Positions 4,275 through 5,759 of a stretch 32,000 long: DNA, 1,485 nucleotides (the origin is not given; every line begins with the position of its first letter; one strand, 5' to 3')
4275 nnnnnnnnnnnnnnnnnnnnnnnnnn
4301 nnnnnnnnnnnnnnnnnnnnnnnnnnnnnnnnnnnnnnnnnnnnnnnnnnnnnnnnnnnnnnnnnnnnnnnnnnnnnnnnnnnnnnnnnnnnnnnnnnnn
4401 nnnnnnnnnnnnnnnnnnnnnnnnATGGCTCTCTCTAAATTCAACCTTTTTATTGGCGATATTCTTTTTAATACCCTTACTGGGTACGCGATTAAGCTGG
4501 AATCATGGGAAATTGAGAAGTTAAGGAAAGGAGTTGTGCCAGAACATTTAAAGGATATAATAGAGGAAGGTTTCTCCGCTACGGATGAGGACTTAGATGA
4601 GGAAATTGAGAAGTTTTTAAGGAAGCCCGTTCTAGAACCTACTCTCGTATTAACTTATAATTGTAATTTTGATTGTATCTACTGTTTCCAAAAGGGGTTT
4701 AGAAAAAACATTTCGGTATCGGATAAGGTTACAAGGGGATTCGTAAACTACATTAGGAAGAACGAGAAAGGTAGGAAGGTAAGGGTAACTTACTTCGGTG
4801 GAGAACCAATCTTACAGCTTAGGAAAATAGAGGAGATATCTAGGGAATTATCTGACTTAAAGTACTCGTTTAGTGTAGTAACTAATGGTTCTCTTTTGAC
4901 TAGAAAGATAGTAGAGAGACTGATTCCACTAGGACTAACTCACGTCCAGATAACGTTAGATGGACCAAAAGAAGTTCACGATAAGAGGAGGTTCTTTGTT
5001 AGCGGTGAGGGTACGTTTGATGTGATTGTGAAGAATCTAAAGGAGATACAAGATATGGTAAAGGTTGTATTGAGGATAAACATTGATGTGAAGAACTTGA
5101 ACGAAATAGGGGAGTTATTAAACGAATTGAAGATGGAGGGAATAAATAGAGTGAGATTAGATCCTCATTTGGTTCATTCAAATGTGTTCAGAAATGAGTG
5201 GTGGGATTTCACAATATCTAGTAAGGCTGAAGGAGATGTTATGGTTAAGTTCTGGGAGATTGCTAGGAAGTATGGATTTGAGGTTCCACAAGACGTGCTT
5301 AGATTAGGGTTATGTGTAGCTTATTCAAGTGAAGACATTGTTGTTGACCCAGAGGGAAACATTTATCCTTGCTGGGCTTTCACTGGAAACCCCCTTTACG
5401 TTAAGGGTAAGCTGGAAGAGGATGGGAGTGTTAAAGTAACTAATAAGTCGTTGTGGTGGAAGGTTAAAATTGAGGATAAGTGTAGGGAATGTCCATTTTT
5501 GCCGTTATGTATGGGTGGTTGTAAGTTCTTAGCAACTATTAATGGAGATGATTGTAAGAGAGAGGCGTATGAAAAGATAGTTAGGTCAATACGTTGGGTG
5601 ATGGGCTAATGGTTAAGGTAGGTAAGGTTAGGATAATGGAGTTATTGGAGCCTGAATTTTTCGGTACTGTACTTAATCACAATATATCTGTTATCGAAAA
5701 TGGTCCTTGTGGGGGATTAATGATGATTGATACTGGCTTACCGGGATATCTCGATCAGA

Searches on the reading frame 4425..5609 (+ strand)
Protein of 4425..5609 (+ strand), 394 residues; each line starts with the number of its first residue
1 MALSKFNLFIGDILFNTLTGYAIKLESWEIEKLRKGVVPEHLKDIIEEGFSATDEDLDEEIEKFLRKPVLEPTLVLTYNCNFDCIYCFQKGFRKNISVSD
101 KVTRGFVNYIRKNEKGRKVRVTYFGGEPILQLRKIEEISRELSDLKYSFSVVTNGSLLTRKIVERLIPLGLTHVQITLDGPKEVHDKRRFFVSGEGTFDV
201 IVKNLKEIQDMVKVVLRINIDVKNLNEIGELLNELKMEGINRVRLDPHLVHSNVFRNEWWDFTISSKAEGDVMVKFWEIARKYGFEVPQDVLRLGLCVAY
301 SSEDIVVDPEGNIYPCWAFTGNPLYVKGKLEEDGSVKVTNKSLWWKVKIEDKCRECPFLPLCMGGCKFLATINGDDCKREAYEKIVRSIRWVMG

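Call 4: search_protein_families(library=pfam, proteins=[window:4425-5609:+], max_evalue=0.01)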
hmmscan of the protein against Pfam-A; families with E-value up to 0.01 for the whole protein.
window:4425-5609:+ (394 aa): 3 families
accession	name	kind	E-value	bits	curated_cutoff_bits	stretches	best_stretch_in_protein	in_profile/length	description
PF04055.27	Radical_SAM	-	6.9e-21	75.6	29.5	1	75-233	2-164/166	Radical SAM superfamily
PF13353.11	Fer4_12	-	8.3e-05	23.3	22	1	76-181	11-116/137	4Fe-4S single cluster domain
PF13186.11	SPASM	-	0.0093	16.7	21.5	0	299-357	2-67/67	Iron-sulfur cluster-binding domain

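Call 5: search_protein_families(library=ncbifam, proteins=[window:4425-5609:+], max_evalue=0.01)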
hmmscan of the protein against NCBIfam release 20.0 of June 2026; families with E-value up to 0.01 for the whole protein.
window:4425-5609:+ (394 aa): 80 families (the best 25 are shown)
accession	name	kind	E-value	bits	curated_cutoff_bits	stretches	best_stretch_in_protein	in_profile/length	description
TIGR04280.1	geopep_mat_rSAM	hypoth_equivalog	1.8e-71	241.4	400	1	13-387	20-418/428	geopeptide radical SAM maturase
NF038107.1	rSAM_NF038107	equivalog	6.6e-64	216.3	600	1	1-369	1-403/444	Cys-every-fifth radical SAM/SPASM peptide maturase CefB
TIGR04463.1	rSAM_vs_C_rich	equivalog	2.1e-50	171.8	525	1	40-368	42-396/438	TIGR04463 family radical SAM/SPASM RiPP maturase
TIGR04334.1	rSAM_Clo7bot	equivalog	1.6e-47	162.2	600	1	69-382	89-421/440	radical SAM/SPASM domain Clo7bot peptide maturase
NF047865.1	rSAM_PapB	equivalog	2.6e-43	148.5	340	1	73-371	6-321/330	PapB family radical SAM/SPASM ranthipeptide maturase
NF052473.1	rSAM_FlmE_OhkG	exception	1.1e-34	120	500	2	50-243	78-284/481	FlmE/OhkG family radical SAM/SPASM peptide maturase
TIGR04064.1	rSAM_nif11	equivalog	1.4e-29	103.2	518.7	2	62-210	70-226/459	nif11-like peptide radical SAM maturase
NF041298.1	rSAM_mat_DynA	equivalog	2.2e-29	102.6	450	1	77-370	8-325/356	dynobactin maturation radical SAM/SPASM protein DynA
TIGR04068.1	rSAM_ocin_clost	equivalog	8.3e-28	97.5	500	1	54-213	68-237/462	Cys-rich peptide radical SAM maturase CcpM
TIGR03974.1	rSAM_six_Cys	equivalog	1.4e-27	96.7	425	2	41-210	65-246/451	thioether cross-link-forming SCIFF peptide maturase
TIGR03906.1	quino_hemo_SAM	equivalog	1.9e-25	89.4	453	2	66-208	90-241/467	quinohemoprotein amine dehydrogenase maturation protein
TIGR03942.1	sulfatase_rSAM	equivalog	1.2e-24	87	349.45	1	77-378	8-336/363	anaerobic sulfatase maturase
NF040492.1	not_ScfB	exception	4.3e-24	85.2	855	1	73-368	98-417/450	ScfB-related radical SAM/SPASM orphan maturase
TIGR04083.1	rSAM_pep_methan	hypoth_equivalog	8.9e-22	77.5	300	1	74-385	4-335/376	TIGR04083 family peptide-modifying radical SAM enzyme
NF035951.1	rSAM_RumMC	equivalog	2.8e-20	72.5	720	1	54-208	96-259/510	RumMC family radical SAM sactipeptide maturase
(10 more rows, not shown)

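Call 6: find_homologous_proteins(query=window:4425-5609:+, max_evalue=1e-10)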
Query window:4425-5609:+ (394 aa): 249 proteins with E <= 1e-10 among 3661 candidates; the best 120 are listed.
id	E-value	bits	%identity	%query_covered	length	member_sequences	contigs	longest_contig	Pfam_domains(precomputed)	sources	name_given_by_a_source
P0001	8.2e-242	820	89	100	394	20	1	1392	PF04055.28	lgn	-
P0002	5.3e-183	627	66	100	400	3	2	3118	PF04055.28,PF13353.12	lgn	-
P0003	8.4e-183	626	65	100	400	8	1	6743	PF04055.28,PF13353.12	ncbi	ncbi:MAG: radical SAM protein [Metallosphaera sp.]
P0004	8.8e-182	623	66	100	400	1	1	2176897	PF04055.28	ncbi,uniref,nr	ncbi:radical SAM protein [Metallosphaera tengchongensis]|uniref:Radical SAM protein n=1 Tax=Metallos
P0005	6.6e-176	603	64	100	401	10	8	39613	PF04055.28,PF13353.12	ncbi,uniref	ncbi:MAG: radical SAM protein [Metallosphaera sp.]|uniref:radical SAM/SPASM domain-containing protei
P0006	2.5e-169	582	64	99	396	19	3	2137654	PF04055.28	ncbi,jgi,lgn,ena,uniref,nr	ncbi:Radical SAM domain protein [Acidianus hospitalis W1]|jgi:uncharacterized protein|uniref:Radical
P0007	1.9e-164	566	61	100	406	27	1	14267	PF04055.28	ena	-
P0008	1.8e-161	556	61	99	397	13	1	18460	PF04055.28,PF13353.12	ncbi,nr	ncbi:radical SAM/SPASM domain-containing protein [Sulfolobus sp. SCGC AB-777_L09]|nr:radical SAM/SPA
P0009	3.2e-161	555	62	99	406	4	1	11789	PF04055.28,PF13353.12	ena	-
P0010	1.3e-160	553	62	99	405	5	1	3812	PF04055.28,PF13353.12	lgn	-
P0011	1.3e-155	536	59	99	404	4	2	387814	PF04055.28,PF13353.12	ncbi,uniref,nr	ncbi:radical SAM/SPASM domain-containing protein [Candidatus Acidianus copahuensis]|uniref:radical S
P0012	3.8e-155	535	60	100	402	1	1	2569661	PF04055.28,PF13353.12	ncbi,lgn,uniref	ncbi:geopeptide radical SAM maturase [Sulfurisphaera javensis]|uniref:Geopeptide radical SAM maturas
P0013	1.1e-153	530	59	99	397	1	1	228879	PF04055.28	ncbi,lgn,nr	ncbi:MAG: radical SAM protein [Candidatus Aramenus sp.]|nr:radical SAM protein [Candidatus Aramenus 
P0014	2.4e-153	529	58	99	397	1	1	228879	PF04055.28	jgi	jgi:uncharacterized protein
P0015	5.3e-153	528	59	100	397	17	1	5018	PF04055.28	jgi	-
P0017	6.7e-148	511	57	100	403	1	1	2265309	PF04055.28,PF13353.12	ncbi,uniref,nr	ncbi:radical SAM protein [Acidianus sulfidivorans JP7]|uniref:Radical SAM/SPASM domain-containing pr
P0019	1.5e-142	493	55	100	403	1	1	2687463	PF04055.28,PF13353.12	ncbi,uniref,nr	ncbi:radical SAM/SPASM domain-containing protein [Acidianus manzaensis]|uniref:Radical SAM/SPASM dom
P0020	2.4e-141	489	59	92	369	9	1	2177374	PF04055.28,PF13353.12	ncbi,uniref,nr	ncbi:radical SAM protein [Sulfolobus metallicus DSM 6482 = JCM 9184]|uniref:Radical SAM protein n=2 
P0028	4.7e-50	189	31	97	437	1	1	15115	PF04055.28,PF13353.12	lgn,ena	-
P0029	1.3e-48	184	32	90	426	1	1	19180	PF04055.28,PF13353.12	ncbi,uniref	ncbi:radical SAM protein [Clostridium sp.]|uniref:radical SAM/SPASM domain-containing protein n=1 Ta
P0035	1.4e-45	174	31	93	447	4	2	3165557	PF04055.28,PF13353.12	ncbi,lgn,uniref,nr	ncbi:radical SAM/SPASM domain-containing protein [Natranaerobius thermophilus]|uniref:Radical SAM do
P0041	1.0e-43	168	32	98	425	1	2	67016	PF04055.28,PF13353.12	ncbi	-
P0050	5.8e-41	159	31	88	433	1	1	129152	PF04055.28,PF13353.12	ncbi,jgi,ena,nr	ncbi:MAG: SPASM domain-containing protein [Coriobacteriia bacterium]|nr:SPASM domain-containing prot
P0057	1.9e-40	157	34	89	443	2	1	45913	PF04055.28,PF13353.12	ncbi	-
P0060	3.0e-40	157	33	77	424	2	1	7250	PF04055.28,PF13353.12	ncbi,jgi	ncbi:MAG: radical SAM protein [Ignavibacteria bacterium]|jgi:uncharacterized protein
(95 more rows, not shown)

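Call 7: list_cluster_members(proteins=[window:4326-4409:+, window:4425-5606:+, window:5594-6292:+])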
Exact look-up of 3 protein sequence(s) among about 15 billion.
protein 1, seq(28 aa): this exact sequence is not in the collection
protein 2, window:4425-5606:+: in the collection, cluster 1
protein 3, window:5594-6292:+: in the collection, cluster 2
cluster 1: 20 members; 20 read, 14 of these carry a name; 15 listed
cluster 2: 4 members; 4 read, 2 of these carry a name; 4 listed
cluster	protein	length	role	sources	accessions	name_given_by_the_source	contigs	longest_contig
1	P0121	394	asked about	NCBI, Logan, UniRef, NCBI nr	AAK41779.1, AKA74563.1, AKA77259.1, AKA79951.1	radical SAM protein [Saccharolobus solfataricus] | Heme biosynthesis related protein n=3 Tax=Saccharolobus solfataricus TaxID=2287 ...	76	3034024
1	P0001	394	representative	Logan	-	-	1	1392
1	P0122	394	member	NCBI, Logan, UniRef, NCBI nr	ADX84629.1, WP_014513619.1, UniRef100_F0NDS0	radical SAM/SPASM domain-containing protein [Saccharolobus islandicus] | Radical SAM domain protein n=1 Tax=Saccharolobus islandicus (strain REY15A) TaxID=930945 ... | radical SAM protein [Sulfolobus islandicus]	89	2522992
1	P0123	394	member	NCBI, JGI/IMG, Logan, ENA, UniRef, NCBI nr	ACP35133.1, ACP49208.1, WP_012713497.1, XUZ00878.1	Radical SAM domain protein [Sulfolobus islandicus L.S.2.15] | uncharacterized protein | Radical SAM domain protein n=2 Tax=Saccharolobus islandicus TaxID=43080 RepID=C3MP20_SACI2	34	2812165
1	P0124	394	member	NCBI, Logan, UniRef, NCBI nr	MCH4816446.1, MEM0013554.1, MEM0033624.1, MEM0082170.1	MAG: radical SAM protein [Saccharolobus sp.] | radical SAM/SPASM domain-containing protein n=1 Tax=Saccharolobus TaxID=2100760 ... | radical SAM protein [Saccharolobus shibatae]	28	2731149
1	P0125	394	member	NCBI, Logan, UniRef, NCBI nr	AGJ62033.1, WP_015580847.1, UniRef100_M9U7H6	radical SAM/SPASM domain-containing protein [Saccharolobus islandicus] | Arylsulfatase regulator (Fe-S oxidoreductase) n=1 Tax=Saccharolobus islandicus LAL14/1 ... | radical SAM protein [Sulfolobus islandicus]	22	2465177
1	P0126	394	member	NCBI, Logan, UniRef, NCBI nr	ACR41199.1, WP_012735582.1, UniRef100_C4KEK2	radical SAM/SPASM domain-containing protein [Saccharolobus islandicus] | Radical SAM domain protein n=1 Tax=Saccharolobus islandicus (strain M.16.4 / Kamchatka \ | radical SAM protein [Sulfolobus islandicus]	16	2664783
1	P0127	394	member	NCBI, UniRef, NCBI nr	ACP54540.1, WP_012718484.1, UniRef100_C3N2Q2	radical SAM/SPASM domain-containing protein [Saccharolobus islandicus] | Radical SAM domain protein n=1 Tax=Saccharolobus islandicus (strain M.16.27) TaxID=427318 ... | radical SAM protein [Sulfolobus islandicus]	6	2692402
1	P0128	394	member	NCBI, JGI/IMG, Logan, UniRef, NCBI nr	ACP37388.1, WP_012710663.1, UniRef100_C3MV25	radical SAM/SPASM domain-containing protein [Saccharolobus islandicus] | Radical SAM domain protein n=1 Tax=Saccharolobus islandicus (strain M.14.25 / Kamchatka \ | radical SAM protein [Sulfolobus islandicus]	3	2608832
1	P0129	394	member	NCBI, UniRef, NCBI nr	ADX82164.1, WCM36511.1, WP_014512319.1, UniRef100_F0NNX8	radical SAM protein [Sulfolobus islandicus] | Radical SAM domain protein n=1 Tax=Saccharolobus islandicus (strain HVE10/4) TaxID=930943 ...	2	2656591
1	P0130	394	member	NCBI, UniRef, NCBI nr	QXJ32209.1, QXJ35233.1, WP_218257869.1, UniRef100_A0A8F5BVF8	radical SAM/SPASM domain-containing protein [Saccharolobus shibatae] | Arylsulfatase regulator n=1 Tax=Saccharolobus shibatae TaxID=2286 RepID=A0A8F5BVF8_9CREN | radical SAM protein [Saccharolobus shibatae]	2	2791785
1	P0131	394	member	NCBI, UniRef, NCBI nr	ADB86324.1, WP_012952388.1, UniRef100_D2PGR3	radical SAM/SPASM domain-containing protein [Saccharolobus islandicus] | Radical SAM domain protein n=1 Tax=Saccharolobus islandicus (strain L.D.8.5 / Lassen \ | radical SAM protein [Sulfolobus islandicus]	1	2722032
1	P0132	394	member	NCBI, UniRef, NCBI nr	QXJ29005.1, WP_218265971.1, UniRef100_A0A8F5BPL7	Arylsulfatase regulator [Saccharolobus shibatae B12] | Arylsulfatase regulator n=1 Tax=Saccharolobus shibatae (strain ATCC 51178 / DSM 5389 / ... | radical SAM protein [Saccharolobus shibatae]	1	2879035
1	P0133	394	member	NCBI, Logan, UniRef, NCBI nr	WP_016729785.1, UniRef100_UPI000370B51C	radical SAM/SPASM domain-containing protein [Saccharolobus islandicus] | radical SAM/SPASM domain-containing protein n=1 Tax=Saccharolobus islandicus TaxID=43080 ... | radical SAM protein [Sulfolobus islandicus]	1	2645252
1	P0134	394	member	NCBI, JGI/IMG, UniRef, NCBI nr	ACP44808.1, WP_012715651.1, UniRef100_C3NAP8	Radical SAM domain protein [Sulfolobus islandicus Y.G.57.14] | Radical SAM domain protein n=1 Tax=Saccharolobus islandicus (strain Y.G.57.14 / ... | radical SAM protein [Sulfolobus islandicus]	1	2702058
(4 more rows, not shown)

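Call 9: find_related_loci(query=A1, collection=genome_contigs, flank=4000)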
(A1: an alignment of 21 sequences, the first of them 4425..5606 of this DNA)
Query A1 (394 aa) in genome_contigs; peptide patterns used: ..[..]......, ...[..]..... (x = any residue, [..] = any of these).
36 stretches matched a pattern; 24 encode a relative of the query (tblastn E <= 1e-3); 24 distinct loci.
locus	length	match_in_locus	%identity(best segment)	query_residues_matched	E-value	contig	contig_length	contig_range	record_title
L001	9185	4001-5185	64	3-393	2e-173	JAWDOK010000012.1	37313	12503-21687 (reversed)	MAG: Acidianus hospitalis isolate RHS.bin.1 NODE_46_length_37313_cov_27.1761, whole genome shotgun sequence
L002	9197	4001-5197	67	1-393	1e-172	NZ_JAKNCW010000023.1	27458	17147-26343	Metallosphaera javensis (ex Hofmann et al. 2022) strain J1 NODE_23_length_27458_cov_115.054089, whole genome shotgun seq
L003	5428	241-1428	63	2-393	3e-171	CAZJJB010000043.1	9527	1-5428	MAG TPA_asm: uncultured Desulfurococcales archaeon isolate SRP041649_co1_29 genome assembly, contig: NODE_1387_length_95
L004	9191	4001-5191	59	3-393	1e-158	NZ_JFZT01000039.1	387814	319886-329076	Candidatus Acidianus copahuensis strain ALE1 ctg7180000000552, whole genome shotgun sequence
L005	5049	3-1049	61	53-393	2e-143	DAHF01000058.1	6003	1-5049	MAG TPA_asm: Sulfolobus sp. UBA167 UBA167_contig_3241, whole genome shotgun sequence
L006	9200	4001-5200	50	3-390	5e-133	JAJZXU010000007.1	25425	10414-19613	MAG: Thermoplasmata archaeon isolate TL1-4.bin55 NODE_1402_length_25425_cov_26.487865, whole genome shotgun sequence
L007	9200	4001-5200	49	3-390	2e-131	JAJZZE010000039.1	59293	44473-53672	MAG: Thermoplasmata archaeon isolate TL2-1.bin13 NODE_250_length_59293_cov_7.644441, whole genome shotgun sequence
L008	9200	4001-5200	49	3-390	2e-128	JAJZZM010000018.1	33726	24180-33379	MAG: Thermoplasmata archaeon isolate TL2-1.bin29 NODE_761_length_33726_cov_27.565404, whole genome shotgun sequence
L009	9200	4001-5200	53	3-390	2e-142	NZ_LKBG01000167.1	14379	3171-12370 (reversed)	Acidiplasma aeolicum strain VT contig_25, whole genome shotgun sequence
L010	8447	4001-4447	60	181-329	1e-56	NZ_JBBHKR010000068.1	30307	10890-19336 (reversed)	Stygiolobus sp. CP850M NODE_21_length_30307_cov_25.507089, whole genome shotgun sequence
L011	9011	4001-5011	27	54-364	1e-25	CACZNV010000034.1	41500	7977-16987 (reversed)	MAG: uncultured Ruminococcus sp. isolate RUG12790 genome assembly, contig: RUG12790_asm_34, whole genome shotgun sequenc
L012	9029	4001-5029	24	54-368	4e-21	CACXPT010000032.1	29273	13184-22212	uncultured bacterium isolate RUG11483 genome assembly, contig: RUG11483_asm_32, whole genome shotgun sequence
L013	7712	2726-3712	26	74-368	5e-21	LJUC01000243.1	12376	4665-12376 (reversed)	MAG: Phycisphaerae bacterium SM23_30 WORSMTZ_42964, whole genome shotgun sequence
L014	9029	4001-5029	24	54-368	2e-19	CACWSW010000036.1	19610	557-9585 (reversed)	uncultured bacterium isolate RUG10884 genome assembly, contig: RUG10884_asm_36, whole genome shotgun sequence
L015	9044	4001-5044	25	56-374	4e-19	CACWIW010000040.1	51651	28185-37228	uncultured bacterium isolate RUG10619 genome assembly, contig: RUG10619_asm_40, whole genome shotgun sequence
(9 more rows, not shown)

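Call 13: search_protein_families(library=pfam, proteins=[L002:2672-3838:-, L006:2660-3799:-, L002:956-1999:-, L002:5273-5821:+, L001:5319-5855:+, L006:503-1984:+, L006:5215-6885:-, L006:6919-8547:-, L001:5852-6508:-], max_evalue=0.01)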
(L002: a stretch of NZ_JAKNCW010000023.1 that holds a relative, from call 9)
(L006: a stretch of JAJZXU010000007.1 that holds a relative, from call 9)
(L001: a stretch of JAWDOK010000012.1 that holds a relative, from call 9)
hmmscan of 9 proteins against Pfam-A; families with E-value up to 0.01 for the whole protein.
L002:2672-3838:- (388 aa): 1 family
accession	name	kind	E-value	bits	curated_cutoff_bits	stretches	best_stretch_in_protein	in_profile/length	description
PF01136.24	Peptidase_U32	-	4e-12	46.4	22.4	1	99-163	2-66/233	Peptidase family U32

L006:2660-3799:- (379 aa): 1 family
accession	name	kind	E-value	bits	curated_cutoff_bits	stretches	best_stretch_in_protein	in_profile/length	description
PF01136.24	Peptidase_U32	-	1.1e-11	44.9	22.4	1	86-153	3-70/233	Peptidase family U32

L002:956-1999:- (347 aa): 4 families
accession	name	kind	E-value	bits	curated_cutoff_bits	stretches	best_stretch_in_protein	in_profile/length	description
PF04055.27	Radical_SAM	-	2.6e-23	83.5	29.5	1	10-155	2-156/166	Radical SAM superfamily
PF13186.11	SPASM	-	5.4e-08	33.5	21.5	1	250-309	1-66/67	Iron-sulfur cluster-binding domain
PF13353.11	Fer4_12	-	3.2e-05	24.7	22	1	13-114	13-117/137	4Fe-4S single cluster domain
PF08924.17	Rv2525c_GlyHyd-like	-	0.0094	16.5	27.2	0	71-144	11-84/198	Rv2525c-like, glycoside hydrolase-like domain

L002:5273-5821:+ (182 aa): 0 families

L001:5319-5855:+ (178 aa): 0 families

L006:503-1984:+ (493 aa): 2 families
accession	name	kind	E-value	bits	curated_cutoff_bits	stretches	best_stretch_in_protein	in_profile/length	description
PF00171.27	Aldedh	-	1.6e-154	515.3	23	1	9-471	1-461/461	Aldehyde dehydrogenase family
PF05893.19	LuxC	-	3.5e-06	26.6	21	1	125-288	77-241/401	Acyl-CoA reductase (LuxC)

L006:5215-6885:- (556 aa): 2 families
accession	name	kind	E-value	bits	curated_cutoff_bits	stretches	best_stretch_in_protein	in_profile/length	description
PF00224.27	PK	-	1.1e-82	278.3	30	1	2-318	2-328/328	Pyruvate kinase, barrel domain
PF02887.21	PK_C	-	4.4e-21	75.5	28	1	350-459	3-114/114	Pyruvate kinase, alpha/beta domain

L006:6919-8547:- (542 aa): 3 families
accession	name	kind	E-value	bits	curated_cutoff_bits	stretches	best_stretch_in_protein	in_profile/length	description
PF00750.26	tRNA-synt_1d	-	5.2e-25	88.6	23.3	1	95-419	12-349/349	tRNA synthetases class I (R), catalytic domain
PF05746.21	DALR_1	-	1.1e-22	80.8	22.3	1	433-541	1-116/117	DALR anticodon binding domain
PF01921.24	tRNA-synt_1f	-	0.00032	20.2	27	0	312-383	239-314/360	tRNA synthetases class I (K)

L001:5852-6508:- (218 aa): 1 family
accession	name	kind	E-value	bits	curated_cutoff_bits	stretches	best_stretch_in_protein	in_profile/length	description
PF11485.14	STK_08120-like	-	8.2e-07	29.7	21.6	1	1-131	1-129/136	STK_08120-like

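Call 14: search_protein_families(library=ncbifam, proteins=[L002:2672-3838:-, L006:2660-3799:-, L002:956-1999:-, L002:5273-5821:+], max_evalue=10)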
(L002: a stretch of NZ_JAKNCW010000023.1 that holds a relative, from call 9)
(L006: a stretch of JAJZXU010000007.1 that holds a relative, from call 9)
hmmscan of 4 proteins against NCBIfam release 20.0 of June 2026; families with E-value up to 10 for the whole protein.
L002:2672-3838:- (388 aa): 3 families
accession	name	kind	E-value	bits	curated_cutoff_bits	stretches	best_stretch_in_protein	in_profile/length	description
NF011996.0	PRK15452.1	equivalog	2.3e-06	26.7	534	1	61-164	45-142/449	prephenate-dependent tRNA uridine(34) hydroxylase TrhP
NF047963.1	quinone_UbiU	equivalog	0.031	13.4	440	1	61-151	43-127/331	ubiquinone anaerobic biosynthesis protein UbiU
TIGR00719.1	sda_beta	equivalog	0.034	13.9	161.2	1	36-114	44-128/208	L-serine ammonia-lyase, iron-sulfur-dependent subunit beta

L006:2660-3799:- (379 aa): 2 families
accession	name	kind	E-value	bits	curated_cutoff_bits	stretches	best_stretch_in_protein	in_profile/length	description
NF011996.0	PRK15452.1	equivalog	2.7e-08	33.1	534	1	45-177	43-165/449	prephenate-dependent tRNA uridine(34) hydroxylase TrhP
NF047963.1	quinone_UbiU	equivalog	0.0039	16.4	440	1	46-177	42-163/331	ubiquinone anaerobic biosynthesis protein UbiU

L002:956-1999:- (347 aa): 82 families (the best 25 are shown)
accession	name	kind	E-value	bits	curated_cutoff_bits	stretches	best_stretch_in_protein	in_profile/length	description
TIGR04053.2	TIGR04053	equivalog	3.7e-105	352.2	395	1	3-340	6-366/366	TIGR04053 family radical SAM/SPASM domain-containing protein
TIGR04545.1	rSAM_ahbD_hemeb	equivalog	2.5e-94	316.5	500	1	7-340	2-339/339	heme b synthase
TIGR04055.1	rSAM_NirJ2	equivalog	9.9e-72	242.2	500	1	7-338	2-324/326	putative heme d1 biosynthesis radical SAM protein NirJ2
TIGR04051.1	rSAM_NirJ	equivalog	8.5e-51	173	515.45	2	6-184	3-182/354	heme d1 biosynthesis radical SAM protein NirJ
TIGR04054.1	rSAM_NirJ1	equivalog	1.5e-50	171.9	650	1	6-337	37-381/387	putative heme d1 biosynthesis radical SAM protein NirJ1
TIGR04347.1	pseudo_SAM_Halo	equivalog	3.3e-48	164.9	525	2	6-162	39-196/390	TIGR04347 family pseudo-SAM/SPASM protein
TIGR04546.1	rSAM_ahbC_deAc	equivalog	4.2e-47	160.8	650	2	6-186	40-221/390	12,18-didecarboxysiroheme deacetylase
TIGR03962.1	mycofact_rSAM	equivalog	1.7e-39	135.9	265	1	3-337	10-332/339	mycofactocin radical SAM maturase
NF050035.1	rSAM_WgK_link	exception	1.8e-39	135.8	650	2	3-189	7-195/367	radical SAM/SPASM peptide maturase WgkB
TIGR04103.1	rSAM_nif11_3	equivalog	3.2e-37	128.1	725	1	7-338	7-344/412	nif11-class peptide radical SAM maturase 3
TIGR03913.1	rad_SAM_trio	equivalog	3.8e-37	127.8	591.75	1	4-339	18-355/477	GDL motif peptide-associated radical SAM/SPASM maturase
TIGR04303.1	GeoRSP_rSAM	equivalog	2.5e-36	125.9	400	1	3-336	3-324/325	GeoRSP system radical SAM/SPASM protein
NF045574.1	sacti_mat_StsB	exception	3.9e-32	111.7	625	2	12-169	103-260/466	StsB family radical SAM/SPASM domain sactipeptide maturase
TIGR02109.1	PQQ_syn_pqqE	equivalog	4e-30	105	381.35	1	3-343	5-337/358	pyrroloquinoline quinone biosynthesis protein PqqE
TIGR04340.1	rSAM_ACGX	hypoth_equivalog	1.4e-26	93.6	400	1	11-336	9-337/341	radical SAM/SPASM domain protein, ACGX system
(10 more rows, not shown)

L002:5273-5821:+ (182 aa): 1 family
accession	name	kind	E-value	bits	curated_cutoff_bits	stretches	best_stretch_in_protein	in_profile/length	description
NF010491.0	PRK13912.1-2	equivalog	0.019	14.7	225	1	19-62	131-175/180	nuclease NucT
